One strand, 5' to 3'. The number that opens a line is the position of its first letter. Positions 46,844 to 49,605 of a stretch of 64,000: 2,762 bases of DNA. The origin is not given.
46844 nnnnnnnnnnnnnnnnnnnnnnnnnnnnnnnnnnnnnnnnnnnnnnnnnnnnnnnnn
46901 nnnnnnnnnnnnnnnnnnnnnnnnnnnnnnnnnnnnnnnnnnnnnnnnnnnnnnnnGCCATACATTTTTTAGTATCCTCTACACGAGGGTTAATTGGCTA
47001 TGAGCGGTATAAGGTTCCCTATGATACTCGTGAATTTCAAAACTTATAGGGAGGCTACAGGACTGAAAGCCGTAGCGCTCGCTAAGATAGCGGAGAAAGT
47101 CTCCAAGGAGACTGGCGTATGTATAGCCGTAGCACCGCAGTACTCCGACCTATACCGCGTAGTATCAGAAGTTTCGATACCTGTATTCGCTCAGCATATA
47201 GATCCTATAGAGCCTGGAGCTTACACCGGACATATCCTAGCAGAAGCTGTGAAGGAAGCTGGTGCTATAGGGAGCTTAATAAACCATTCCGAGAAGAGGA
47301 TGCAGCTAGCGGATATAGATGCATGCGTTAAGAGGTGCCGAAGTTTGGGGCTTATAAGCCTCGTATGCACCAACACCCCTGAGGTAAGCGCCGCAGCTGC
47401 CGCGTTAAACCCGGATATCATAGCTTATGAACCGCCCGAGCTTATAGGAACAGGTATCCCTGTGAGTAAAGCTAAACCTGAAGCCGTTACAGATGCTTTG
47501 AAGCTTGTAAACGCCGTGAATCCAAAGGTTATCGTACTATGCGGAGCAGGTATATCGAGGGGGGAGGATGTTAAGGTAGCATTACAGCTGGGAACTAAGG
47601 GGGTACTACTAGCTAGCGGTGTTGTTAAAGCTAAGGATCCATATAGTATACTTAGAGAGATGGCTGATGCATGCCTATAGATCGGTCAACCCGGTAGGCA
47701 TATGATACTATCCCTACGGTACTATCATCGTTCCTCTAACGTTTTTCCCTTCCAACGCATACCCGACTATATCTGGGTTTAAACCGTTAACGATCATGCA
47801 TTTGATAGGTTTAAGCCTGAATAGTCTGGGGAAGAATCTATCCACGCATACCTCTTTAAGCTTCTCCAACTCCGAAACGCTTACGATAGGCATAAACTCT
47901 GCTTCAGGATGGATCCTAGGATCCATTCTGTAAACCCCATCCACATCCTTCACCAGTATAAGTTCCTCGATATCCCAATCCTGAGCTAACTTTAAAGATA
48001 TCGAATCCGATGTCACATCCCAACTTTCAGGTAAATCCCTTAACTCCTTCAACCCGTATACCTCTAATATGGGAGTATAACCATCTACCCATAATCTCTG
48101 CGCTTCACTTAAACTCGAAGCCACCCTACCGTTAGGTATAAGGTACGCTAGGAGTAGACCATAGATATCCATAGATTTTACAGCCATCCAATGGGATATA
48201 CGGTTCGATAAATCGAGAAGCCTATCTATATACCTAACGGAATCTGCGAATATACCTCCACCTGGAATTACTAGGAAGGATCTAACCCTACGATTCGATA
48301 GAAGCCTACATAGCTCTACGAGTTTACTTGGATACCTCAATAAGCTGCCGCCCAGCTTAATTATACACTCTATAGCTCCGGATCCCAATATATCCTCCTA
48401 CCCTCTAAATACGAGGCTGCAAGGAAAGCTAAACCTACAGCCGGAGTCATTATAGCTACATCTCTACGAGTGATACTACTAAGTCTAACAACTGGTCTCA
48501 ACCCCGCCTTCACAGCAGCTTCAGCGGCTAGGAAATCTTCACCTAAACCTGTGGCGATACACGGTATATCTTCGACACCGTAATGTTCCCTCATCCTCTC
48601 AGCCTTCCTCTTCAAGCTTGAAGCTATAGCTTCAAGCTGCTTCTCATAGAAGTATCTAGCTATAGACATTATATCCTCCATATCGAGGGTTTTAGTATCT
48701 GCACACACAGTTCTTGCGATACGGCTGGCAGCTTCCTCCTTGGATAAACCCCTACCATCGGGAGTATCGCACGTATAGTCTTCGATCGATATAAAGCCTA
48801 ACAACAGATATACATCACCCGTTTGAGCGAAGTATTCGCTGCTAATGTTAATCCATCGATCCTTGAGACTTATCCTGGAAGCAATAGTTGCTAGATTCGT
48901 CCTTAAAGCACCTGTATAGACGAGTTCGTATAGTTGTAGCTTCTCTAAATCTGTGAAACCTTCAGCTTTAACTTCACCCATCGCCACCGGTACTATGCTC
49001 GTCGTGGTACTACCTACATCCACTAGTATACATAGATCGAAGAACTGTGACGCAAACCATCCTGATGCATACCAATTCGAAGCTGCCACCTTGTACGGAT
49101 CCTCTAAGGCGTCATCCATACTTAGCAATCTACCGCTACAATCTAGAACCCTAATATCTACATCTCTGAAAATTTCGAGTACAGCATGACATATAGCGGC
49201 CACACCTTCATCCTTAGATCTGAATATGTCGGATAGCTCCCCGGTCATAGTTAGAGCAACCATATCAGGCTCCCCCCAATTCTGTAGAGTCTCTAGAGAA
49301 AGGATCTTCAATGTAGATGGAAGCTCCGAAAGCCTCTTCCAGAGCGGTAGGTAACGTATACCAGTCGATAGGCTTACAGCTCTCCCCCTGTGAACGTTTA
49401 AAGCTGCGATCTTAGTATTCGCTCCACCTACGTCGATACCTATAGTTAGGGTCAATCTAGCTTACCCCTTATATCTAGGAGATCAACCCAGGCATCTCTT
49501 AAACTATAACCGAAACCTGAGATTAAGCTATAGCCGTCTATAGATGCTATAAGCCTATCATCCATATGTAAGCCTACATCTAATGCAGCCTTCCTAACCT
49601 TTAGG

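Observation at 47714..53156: Tetrahydromethanopterin-biosynthesis-like gene cluster, together with an MtrH-like gene 17 kb away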

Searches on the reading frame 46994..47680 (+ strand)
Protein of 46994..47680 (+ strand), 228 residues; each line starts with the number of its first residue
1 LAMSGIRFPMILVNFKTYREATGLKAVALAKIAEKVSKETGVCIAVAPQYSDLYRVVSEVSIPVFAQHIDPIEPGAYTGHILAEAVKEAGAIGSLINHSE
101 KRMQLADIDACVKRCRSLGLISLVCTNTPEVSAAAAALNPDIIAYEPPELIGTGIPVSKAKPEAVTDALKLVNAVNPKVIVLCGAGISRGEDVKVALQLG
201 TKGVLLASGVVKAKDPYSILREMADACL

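Call 3: search_protein_families(library=pfam, proteins=[window:46994-47680:+], max_evalue=0.01)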
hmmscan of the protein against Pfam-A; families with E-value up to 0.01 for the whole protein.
window:46994-47680:+ (228 aa): 5 families
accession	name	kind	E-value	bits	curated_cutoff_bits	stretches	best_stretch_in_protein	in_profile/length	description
PF00121.24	TIM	-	6.5e-46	157.3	20.1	1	9-221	1-243/245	Triosephosphate isomerase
PF05690.20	ThiG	-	3.6e-06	27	23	1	168-226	166-223/247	Thiazole biosynthesis protein ThiG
PF01070.24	FMN_dh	-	0.00072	19.1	24.9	1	169-207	263-302/350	FMN-dependent dehydrogenase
PF00702.32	Hydrolase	-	0.0021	18.9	26.4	1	82-181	77-175/191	haloacid dehalogenase-like hydrolase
PF03060.21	NMO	-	0.0074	16.1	28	0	114-215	131-230/331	Nitronate monooxygenase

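Call 4: search_protein_families(library=ncbifam, proteins=[window:46994-47680:+], max_evalue=0.01)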
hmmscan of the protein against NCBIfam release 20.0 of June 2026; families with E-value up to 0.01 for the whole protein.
window:46994-47680:+ (228 aa): 15 families
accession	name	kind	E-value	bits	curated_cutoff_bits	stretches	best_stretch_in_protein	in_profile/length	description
NF003302.0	PRK04302.1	subfamily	6.8e-99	330.1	132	1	8-226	3-221/223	triose-phosphate isomerase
TIGR00419.1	tim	equivalog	2.9e-67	226.8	130.6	1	10-214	1-228/228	triose-phosphate isomerase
NF000728.0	PRK00042.3-2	equivalog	9.5e-10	38.4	255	1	11-113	3-102/231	triose-phosphate isomerase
NF011163.0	PRK14565.1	equivalog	4.7e-09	36.3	298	1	11-114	5-109/240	triosephosphate isomerase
NF010569.0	PRK13962.1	equivalog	7.5e-09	34.3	883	1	10-114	400-505/645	bifunctional phosphoglycerate kinase/triosephosphate isomerase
NF000722.0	PRK00042.2-1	equivalog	2.8e-08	33.4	293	1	39-126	34-128/256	triose-phosphate isomerase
NF003215.0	PRK04180.1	equivalog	2.6e-05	23.8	395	1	164-222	195-254/298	pyridoxal 5'-phosphate synthase lyase subunit PdxS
NF012036.0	PRK15492.1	equivalog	2.7e-05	23.7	509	1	15-109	14-114/261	triosephosphate isomerase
TIGR00343.1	TIGR00343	equivalog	3.6e-05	23.5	438.45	1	178-226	199-247/287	pyridoxal 5'-phosphate synthase lyase subunit PdxS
NF011497.0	PRK14905.1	equivalog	0.00059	19.3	485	1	27-109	26-115/357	triosephosphate isomerase/PTS system glucose/sucrose-specific transporter subunit IIB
NF001377.0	PRK00278.2-4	equivalog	0.0006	19.1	260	1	165-224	197-256/259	indole-3-glycerol phosphate synthase TrpC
TIGR03966.1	actino_HemFlav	equivalog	0.0021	16.8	470.85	1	162-207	286-331/385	pre-mycofactocin synthase MftD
TIGR00262.1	trpA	equivalog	0.0026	16.7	102.35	1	163-213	184-233/256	tryptophan synthase subunit alpha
NF001369.0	PRK00278.1-1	equivalog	0.0042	16.2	329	1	110-226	152-260/271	indole-3-glycerol phosphate synthase TrpC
NF000729.0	PRK00042.3-3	equivalog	0.0075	16.1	309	0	45-111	38-103/234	triose-phosphate isomerase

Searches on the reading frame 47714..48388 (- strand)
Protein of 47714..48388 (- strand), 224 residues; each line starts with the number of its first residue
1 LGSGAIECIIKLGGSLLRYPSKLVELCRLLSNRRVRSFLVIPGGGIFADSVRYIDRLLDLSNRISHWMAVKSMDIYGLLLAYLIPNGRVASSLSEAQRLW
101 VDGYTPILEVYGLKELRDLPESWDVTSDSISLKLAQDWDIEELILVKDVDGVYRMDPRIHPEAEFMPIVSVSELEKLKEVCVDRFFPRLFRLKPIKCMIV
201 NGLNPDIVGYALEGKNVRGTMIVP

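Call 3: search_protein_families(library=pfam, proteins=[window:47714-48388:-], max_evalue=0.01)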
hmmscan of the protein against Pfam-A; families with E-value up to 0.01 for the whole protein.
window:47714-48388:- (224 aa): 1 family
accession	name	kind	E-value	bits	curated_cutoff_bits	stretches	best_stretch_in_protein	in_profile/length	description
PF00696.33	AA_kinase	-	5.6e-18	66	24.9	1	8-176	3-202/234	Amino acid kinase family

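Call 4: search_protein_families(library=ncbifam, proteins=[window:47714-48388:-], max_evalue=0.01)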
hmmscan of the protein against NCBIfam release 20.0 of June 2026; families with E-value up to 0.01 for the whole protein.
window:47714-48388:- (224 aa): 22 families
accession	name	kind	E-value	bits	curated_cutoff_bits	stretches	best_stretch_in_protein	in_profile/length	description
NF040622.1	MfnE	equivalog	4.2e-34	118.1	300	1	9-221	3-209/211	[5-(aminomethyl)furan-3-yl]methyl phosphate kinase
NF040647.1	IPPK_Arch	equivalog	9.7e-11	41.4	120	1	111-222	137-259/259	isopentenyl phosphate kinase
TIGR02076.1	pyrH_arch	equivalog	4.4e-10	39.6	158.05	1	9-206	2-206/222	UMP kinase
TIGR00657.1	asp_kinases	subfamily_domain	2.4e-06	26.9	208.7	1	128-206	195-276/442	aspartate kinase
TIGR00656.1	asp_kin_monofn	equivalog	1.4e-05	24.3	402.25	1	127-194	160-227/407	aspartate kinase, monofunctional class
TIGR01027.1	proB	equivalog_domain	9e-05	21.8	186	1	128-173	146-191/363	glutamate 5-kinase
NF005159.0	PRK06635.2-3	equivalog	9.1e-05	21.6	379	1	127-193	160-226/406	aspartate kinase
NF006459.0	PRK08841.1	equivalog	0.00011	21.4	535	1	127-177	155-205/395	aspartate kinase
NF005153.0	PRK06635.1-1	equivalog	0.00014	21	585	1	123-175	150-202/421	aspartate kinase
NF006959.0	PRK09436.1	equivalog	0.00023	19.4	726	1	138-216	218-299/819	bifunctional aspartate kinase/homoserine dehydrogenase I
NF005154.0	PRK06635.1-2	equivalog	0.00024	20.5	376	1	128-177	155-204/407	aspartate kinase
NF004938.0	PRK06291.1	equivalog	0.00027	19.7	528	1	136-209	222-298/468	aspartate kinase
NF005157.0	PRK06635.2-1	equivalog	0.00032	19.7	832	1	112-177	139-203/401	aspartate kinase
TIGR02075.1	pyrH_bact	equivalog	0.00041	20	243.9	1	126-213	136-224/233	UMP kinase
TIGR00761.1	argB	equivalog_domain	0.00043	19.9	151.3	0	99-157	131-186/231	acetylglutamate kinase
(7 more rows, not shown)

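Call 24: search_solved_structures(query=window:47714-48388:-, max_evalue=0.01)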
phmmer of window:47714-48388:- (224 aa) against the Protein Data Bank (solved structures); distinct sequences matched with E-value up to 0.01: 22.
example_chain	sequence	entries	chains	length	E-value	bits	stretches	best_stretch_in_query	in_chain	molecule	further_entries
7qrh_AAA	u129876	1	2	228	2.3e-19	73.5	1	9-210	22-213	Aspartate/glutamate/uridylate kinase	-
6h74_B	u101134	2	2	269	3.7e-06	30.3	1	128-222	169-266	Molybdenum storage protein subunit beta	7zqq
4f6t_B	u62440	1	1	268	3.8e-06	30.2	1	128-222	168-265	Molybdenum storage protein subunit beta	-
6gu5_B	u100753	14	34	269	3.8e-06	30.2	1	128-222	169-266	Molybdenum storage protein subunit beta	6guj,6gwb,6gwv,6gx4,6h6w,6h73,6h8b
2ogx_B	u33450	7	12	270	3.9e-06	30.2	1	128-222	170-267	Molybdenum storage protein subunit beta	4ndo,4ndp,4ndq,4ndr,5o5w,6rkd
6ris_B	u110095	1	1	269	4e-06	30.2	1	128-222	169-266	Molybdenum storage protein subunit beta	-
6yt3_B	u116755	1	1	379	7.4e-06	29.3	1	128-222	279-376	Thioredoxin,Molybdenum storage protein subunit beta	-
3ll9_A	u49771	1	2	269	7.2e-05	26.1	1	140-222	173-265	Isopentenyl phosphate kinase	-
4f6t_A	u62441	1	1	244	0.00048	23.4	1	131-222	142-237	Molybdenum storage protein subunit alpha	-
3aaw_A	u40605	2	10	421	0.00064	23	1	85-178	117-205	Aspartokinase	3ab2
3ab4_A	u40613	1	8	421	0.00064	23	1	85-178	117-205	Aspartokinase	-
6gu5_A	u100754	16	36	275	0.00067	22.9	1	131-222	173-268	Molybdenum storage protein subunit alpha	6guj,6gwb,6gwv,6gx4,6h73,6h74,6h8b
6h6w_A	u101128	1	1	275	0.00067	22.9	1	131-222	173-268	Molybdenum storage protein subunit alpha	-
2ogx_A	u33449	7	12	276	0.00067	22.9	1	131-222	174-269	Molybdenum storage protein subunit alpha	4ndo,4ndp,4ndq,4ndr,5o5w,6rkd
6yt3_A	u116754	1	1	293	0.00079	22.7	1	131-222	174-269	Molybdenum storage protein subunit alpha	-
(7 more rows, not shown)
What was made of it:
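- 47714..48388 (-): MfnE-like amino-acid-kinase-fold kinase. Predicted to phosphorylate [5-(aminomethyl)furan-3-yl]methyl phosphate (F1-P) to F1-PP. The best PDB match is 7QRH at 73.5 bits (call 24).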

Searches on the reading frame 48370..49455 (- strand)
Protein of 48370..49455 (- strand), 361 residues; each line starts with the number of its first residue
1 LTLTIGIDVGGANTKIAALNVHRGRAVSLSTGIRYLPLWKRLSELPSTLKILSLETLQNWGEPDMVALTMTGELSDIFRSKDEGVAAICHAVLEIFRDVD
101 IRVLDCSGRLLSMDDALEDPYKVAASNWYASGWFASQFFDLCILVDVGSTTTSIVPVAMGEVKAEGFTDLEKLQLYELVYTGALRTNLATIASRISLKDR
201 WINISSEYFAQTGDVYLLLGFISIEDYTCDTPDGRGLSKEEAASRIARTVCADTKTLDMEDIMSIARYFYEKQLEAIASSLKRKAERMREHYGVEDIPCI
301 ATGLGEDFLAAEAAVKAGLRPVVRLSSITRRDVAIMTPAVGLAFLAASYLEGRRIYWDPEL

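Call 3: search_protein_families(library=pfam, proteins=[window:48370-49455:-], max_evalue=0.01)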
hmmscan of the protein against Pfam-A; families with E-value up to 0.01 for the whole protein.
window:48370-49455:- (361 aa): 1 family
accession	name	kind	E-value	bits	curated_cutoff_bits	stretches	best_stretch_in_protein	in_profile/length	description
PF01968.24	Hydantoinase_A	-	2e-33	116.3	22.9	1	65-345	2-287/291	Hydantoinase/oxoprolinase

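Call 4: search_protein_families(library=ncbifam, proteins=[window:48370-49455:-], max_evalue=0.01)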
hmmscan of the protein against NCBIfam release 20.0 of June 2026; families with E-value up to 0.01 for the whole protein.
window:48370-49455:- (361 aa): 3 families
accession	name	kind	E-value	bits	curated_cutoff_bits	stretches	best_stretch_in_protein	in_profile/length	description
TIGR03123.1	one_C_unchar_1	hypoth_equivalog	1.4e-97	326.9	244.1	1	5-346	1-326/327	probable H4MPT-linked C1 transfer pathway protein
NF040623.1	MfnF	equivalog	8.7e-79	265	520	1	5-345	3-321/324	(4-{4-[2-(gamma-L-glutamylamino)ethyl]phenoxymethyl}furan-2-yl)methanamine synthase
NF009842.0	PRK13317.1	equivalog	0.0039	16.6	234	0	1-27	1-27/277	type II pantothenate kinase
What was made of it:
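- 48370..49455 (-): MfnF-like protein (ASKHA/hydantoinase-A fold). Predicted to couple F1-PP with gamma-glutamyl-tyramine to give the methanofuran core APMF-Glu. NF040623 MfnF at 265 bits, below its cut-off of 520 (call 4).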

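Call 10: find_encoding_contigs(protein=window:48370-49455:-, flank=10000, max_places=6)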
Protein window:48370-49455:- (361 aa): 3 contigs read that carry it; 1 place shown.
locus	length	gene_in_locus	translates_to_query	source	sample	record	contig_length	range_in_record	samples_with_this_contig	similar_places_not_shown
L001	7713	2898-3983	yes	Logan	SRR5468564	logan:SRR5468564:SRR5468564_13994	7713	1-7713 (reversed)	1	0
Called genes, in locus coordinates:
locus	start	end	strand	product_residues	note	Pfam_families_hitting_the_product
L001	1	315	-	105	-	?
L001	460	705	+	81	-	PF01037:AsnC_trans_reg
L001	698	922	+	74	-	PF01037:AsnC_trans_reg, PF03927:NapD (faint)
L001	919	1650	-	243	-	PF00977:His_biosynth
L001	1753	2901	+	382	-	PF02655:ATP-grasp_3, PF02786:CPSase_L_D2 (faint)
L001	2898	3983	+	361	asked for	PF01968:Hydantoinase_A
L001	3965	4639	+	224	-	PF00696:AA_kinase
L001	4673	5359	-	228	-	PF00121:TIM, PF05690:ThiG (weak)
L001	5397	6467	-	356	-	-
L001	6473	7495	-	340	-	-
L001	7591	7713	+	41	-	?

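Call 11: find_homologous_proteins(query=window:48370-49455:-, max_evalue=1e-10)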
Query window:48370-49455:- (361 aa): 2460 proteins with E <= 1e-10 among 8000 candidates; the best 120 are listed.
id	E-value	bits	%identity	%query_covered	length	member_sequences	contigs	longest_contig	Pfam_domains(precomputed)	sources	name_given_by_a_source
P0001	6.9e-235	797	100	100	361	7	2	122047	PF01968.25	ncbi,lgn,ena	-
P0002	1.5e-191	654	80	100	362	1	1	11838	PF01968.25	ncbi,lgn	ncbi:MAG: hydantoinase/oxoprolinase family protein [Candidatus Bathyarchaeia archaeon]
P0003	2.2e-191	654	79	100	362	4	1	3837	PF01968.25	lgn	-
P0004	8.8e-187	638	77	100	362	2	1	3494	PF01968.25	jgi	-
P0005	6.2e-164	563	70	100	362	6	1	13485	PF01968.25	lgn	-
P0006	1.1e-148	513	94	69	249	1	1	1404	PF01968.25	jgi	jgi:probable H4MPT-linked C1 transfer pathway protein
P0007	8.6e-145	500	65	100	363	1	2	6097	PF01968.25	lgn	-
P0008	2.6e-94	334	49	99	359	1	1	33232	PF01968.25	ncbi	ncbi:MAG: hydantoinase/oxoprolinase family protein [Candidatus Bathyarchaeia archaeon]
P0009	1.2e-93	332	48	98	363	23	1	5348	PF01968.25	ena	-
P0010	2.3e-93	331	47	96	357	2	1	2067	PF01968.25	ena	-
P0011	4.2e-93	330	46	98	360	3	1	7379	PF01968.25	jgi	jgi:probable H4MPT-linked C1 transfer pathway protein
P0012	6.1e-93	330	44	99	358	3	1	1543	PF01968.25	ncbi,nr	ncbi:H4MPT-linked C1 transfer pathway protein [Candidatus Bathyarchaeota archaeon]|nr:H4MPT-linked C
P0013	7.8e-93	330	47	98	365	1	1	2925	PF01968.25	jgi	jgi:probable H4MPT-linked C1 transfer pathway protein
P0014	1.5e-92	329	46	99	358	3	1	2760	PF01968.25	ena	-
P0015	2.5e-92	328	47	98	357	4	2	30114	PF01968.25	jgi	jgi:probable H4MPT-linked C1 transfer pathway protein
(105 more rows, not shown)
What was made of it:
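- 48370..49455 (-): 2460 homologues, the top ones from Bathyarchaeia, some named MfnF synthase by JGI (call 11).
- TIGR03123 is still named 'probable H4MPT-linked C1 transfer pathway protein', and many database entries carry that name (calls 4, 11).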

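Call 23: search_solved_structures(query=window:48370-49455:-, max_evalue=0.01)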
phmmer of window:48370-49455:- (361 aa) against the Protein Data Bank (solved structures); distinct sequences matched with E-value up to 0.01: 1.
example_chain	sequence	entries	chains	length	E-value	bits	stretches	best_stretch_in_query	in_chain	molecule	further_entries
3c0b_A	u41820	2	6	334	4.6e-59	203.6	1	4-347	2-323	Conserved archaeal protein Q6M145 | Conserved archaeal protein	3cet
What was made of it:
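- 48370..49455 (-): PDB 3C0B/3CET (M. maripaludis Q6M145) at 204 bits over the full length (call 23).
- On MfnF ((4-{4-[2-(gamma-L-glutamylamino)ethyl]phenoxymethyl}furan-2-yl)methanamine synthase): Full-length match to 3C0B at 204 bits (call 23).
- MfnF-like against M. maripaludis 3C0B: 204 bits (call 23).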

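Call 28: find_related_loci(query=A1, collection=genome_contigs, flank=10000)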
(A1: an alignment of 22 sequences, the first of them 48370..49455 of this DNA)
Query A1 (361 aa) in genome_contigs; peptide patterns used: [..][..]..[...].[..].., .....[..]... (x = any residue, [..] = any of these).
381 stretches matched a pattern; 242 encode a relative of the query (tblastn E <= 1e-3); the best 80 are kept; 80 distinct loci.
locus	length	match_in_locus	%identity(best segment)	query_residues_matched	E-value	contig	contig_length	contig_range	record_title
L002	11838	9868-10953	79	1-361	0e+0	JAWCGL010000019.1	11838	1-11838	MAG: Candidatus Bathyarchaeia archaeon isolate JZ-1_202007_bins_68 JZ-1_202007_bins_68_scaffold_19, whole genome shotgun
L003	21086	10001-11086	78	1-361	0e+0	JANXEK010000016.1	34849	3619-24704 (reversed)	MAG: Candidatus Bathyarchaeota archaeon isolate SKYB62 NODE_16_length_34849_cov_3.919936, whole genome shotgun sequence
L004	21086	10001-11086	71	1-361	1e-173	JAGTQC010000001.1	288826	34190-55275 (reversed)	MAG: Candidatus Bathyarchaeota archaeon isolate JZ_bin_32 JZ_bin_32_NODE_1, whole genome shotgun sequence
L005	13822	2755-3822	47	1-357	4e-102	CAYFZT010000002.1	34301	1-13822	MAG TPA_asm: uncultured Candidatus Bathyarchaeia archaeon isolate ERP108616_co2_78 genome assembly, contig: NODE_1522_le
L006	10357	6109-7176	48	1-357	2e-101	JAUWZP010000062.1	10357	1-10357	MAG: Candidatus Bathyarchaeota archaeon isolate CSMAG_2739 CSMAG_2739_k141_804378_length_10357_cov_9.8670, whole genome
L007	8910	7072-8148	47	1-361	2e-98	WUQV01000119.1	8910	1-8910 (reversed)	MAG: Candidatus Bathyarchaeota archaeon isolate ILS 300 k141_19879, whole genome shotgun sequence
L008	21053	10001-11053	47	5-357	9e-98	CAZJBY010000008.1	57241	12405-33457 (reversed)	MAG TPA_asm: uncultured Candidatus Bathyarchaeia archaeon isolate binchicken_co129_789 genome assembly, contig: NODE_122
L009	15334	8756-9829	48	1-359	7e-98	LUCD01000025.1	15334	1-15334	MAG: Candidatus Bathyarchaeota archaeon B26-1 scaffold2639, whole genome shotgun sequence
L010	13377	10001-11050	46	6-357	6e-98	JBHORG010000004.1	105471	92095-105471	Thermoproteota archaeon isolate SAG AM-311-L02 NODE_4_length_105471_cov_24.245750, whole genome shotgun sequence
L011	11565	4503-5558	46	5-357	2e-97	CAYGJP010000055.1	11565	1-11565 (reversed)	MAG TPA_asm: uncultured Candidatus Bathyarchaeia archaeon isolate ERP113451_co4_297 genome assembly, contig: NODE_3597_l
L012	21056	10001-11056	46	5-357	1e-97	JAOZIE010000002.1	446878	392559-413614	MAG: Candidatus Bathyarchaeota archaeon isolate DYS_6 NODE_32, whole genome shotgun sequence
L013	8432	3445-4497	44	5-357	3e-97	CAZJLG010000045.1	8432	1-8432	MAG TPA_asm: uncultured Candidatus Bathyarchaeia archaeon isolate binchicken_co150_774 genome assembly, contig: NODE_218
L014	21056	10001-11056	48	1-355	3e-97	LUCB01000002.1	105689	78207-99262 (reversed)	MAG: Candidatus Bathyarchaeota archaeon B24 scaffold30, whole genome shotgun sequence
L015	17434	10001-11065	44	1-357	4e-97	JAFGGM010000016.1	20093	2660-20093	MAG: Candidatus Bathyarchaeum sp. isolate Zod_Metabat.1386 k87_1462482, whole genome shotgun sequence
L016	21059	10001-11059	47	5-357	1e-96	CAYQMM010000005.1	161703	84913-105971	MAG TPA_asm: uncultured Candidatus Bathyarchaeia archaeon isolate binchicken_co178_122 genome assembly, contig: NODE_182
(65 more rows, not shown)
